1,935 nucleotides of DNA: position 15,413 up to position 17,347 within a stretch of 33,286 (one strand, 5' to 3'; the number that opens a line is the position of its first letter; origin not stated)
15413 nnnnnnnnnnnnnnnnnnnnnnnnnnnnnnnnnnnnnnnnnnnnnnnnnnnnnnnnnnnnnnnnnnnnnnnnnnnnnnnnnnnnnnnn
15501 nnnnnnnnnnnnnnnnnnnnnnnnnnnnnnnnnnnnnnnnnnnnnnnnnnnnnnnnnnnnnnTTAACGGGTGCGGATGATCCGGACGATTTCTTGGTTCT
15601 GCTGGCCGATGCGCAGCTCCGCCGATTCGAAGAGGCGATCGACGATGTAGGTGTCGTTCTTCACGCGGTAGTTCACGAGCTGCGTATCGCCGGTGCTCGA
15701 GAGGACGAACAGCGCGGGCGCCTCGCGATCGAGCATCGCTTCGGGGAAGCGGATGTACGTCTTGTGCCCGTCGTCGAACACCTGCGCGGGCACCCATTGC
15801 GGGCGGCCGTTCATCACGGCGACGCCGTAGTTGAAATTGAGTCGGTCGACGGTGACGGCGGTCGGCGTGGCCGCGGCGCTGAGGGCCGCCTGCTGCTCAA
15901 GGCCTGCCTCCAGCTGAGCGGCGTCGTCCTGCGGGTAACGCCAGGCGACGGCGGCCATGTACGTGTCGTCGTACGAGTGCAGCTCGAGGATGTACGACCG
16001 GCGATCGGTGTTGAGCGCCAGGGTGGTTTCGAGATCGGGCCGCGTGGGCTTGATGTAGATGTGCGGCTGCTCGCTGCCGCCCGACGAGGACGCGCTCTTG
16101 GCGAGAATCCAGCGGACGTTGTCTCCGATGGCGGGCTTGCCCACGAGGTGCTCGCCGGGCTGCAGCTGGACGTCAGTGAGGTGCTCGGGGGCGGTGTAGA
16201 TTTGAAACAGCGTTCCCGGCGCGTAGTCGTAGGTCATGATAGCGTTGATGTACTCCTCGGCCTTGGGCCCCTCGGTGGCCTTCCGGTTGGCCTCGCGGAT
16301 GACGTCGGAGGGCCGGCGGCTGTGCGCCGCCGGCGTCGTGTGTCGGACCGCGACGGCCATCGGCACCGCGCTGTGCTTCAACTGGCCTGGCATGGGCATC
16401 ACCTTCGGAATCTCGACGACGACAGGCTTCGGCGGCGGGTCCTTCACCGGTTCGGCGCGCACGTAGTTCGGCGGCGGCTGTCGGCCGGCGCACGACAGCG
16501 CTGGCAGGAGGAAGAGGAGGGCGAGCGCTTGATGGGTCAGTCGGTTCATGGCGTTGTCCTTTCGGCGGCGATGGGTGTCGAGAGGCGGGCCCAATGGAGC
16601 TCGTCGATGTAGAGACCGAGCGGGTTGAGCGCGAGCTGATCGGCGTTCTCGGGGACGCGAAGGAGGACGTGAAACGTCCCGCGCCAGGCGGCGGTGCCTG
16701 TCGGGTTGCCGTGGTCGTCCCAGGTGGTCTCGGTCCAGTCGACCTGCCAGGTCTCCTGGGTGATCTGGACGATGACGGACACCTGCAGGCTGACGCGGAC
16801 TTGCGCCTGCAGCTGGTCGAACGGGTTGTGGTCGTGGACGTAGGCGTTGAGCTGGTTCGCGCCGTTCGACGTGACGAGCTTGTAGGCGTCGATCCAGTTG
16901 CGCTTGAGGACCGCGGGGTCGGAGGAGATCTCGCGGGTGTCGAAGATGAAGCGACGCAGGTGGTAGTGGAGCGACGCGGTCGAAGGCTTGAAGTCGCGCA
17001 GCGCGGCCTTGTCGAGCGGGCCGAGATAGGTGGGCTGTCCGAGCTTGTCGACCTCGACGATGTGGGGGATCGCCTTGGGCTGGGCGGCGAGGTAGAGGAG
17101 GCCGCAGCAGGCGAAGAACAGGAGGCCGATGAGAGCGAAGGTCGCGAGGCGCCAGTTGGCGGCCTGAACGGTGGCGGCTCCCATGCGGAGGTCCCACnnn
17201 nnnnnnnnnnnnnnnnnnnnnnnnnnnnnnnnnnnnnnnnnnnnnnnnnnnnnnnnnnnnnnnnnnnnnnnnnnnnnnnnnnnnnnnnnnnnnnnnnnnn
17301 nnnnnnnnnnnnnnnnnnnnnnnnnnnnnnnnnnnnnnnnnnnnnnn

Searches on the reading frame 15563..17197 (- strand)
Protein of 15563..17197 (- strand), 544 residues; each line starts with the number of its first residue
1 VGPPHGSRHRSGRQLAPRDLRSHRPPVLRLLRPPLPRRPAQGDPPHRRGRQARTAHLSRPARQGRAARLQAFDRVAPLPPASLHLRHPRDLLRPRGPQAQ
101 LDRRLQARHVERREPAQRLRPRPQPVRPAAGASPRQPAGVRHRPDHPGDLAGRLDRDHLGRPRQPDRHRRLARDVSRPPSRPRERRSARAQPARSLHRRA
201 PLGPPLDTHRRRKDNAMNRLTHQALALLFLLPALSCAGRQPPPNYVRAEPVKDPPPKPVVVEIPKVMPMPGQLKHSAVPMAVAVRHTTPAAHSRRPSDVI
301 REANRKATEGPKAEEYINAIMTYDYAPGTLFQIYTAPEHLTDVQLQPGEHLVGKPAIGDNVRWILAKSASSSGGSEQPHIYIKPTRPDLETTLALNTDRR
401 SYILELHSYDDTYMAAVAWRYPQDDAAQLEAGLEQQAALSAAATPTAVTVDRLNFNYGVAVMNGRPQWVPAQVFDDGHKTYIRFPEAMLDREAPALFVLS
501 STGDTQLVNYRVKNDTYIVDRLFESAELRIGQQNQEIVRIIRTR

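Call 8: search_protein_families(library=pfam, proteins=[window:15563-17197:-], max_evalue=0.01)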
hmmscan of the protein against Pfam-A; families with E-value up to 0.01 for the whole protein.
window:15563-17197:- (544 aa): 1 family
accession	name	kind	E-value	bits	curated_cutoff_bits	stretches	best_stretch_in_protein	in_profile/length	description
PF03524.21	CagX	-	4.5e-63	213.1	34.2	1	318-542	1-197/198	Conjugal transfer protein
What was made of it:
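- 15563..16540 (-): VirB9/CagX. The start is approximate because the mechanical ORF runs on to 17197. Pfam CagX 5e-63 on the C-terminal 225 residues of ORF 15563-17197 (call 8).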
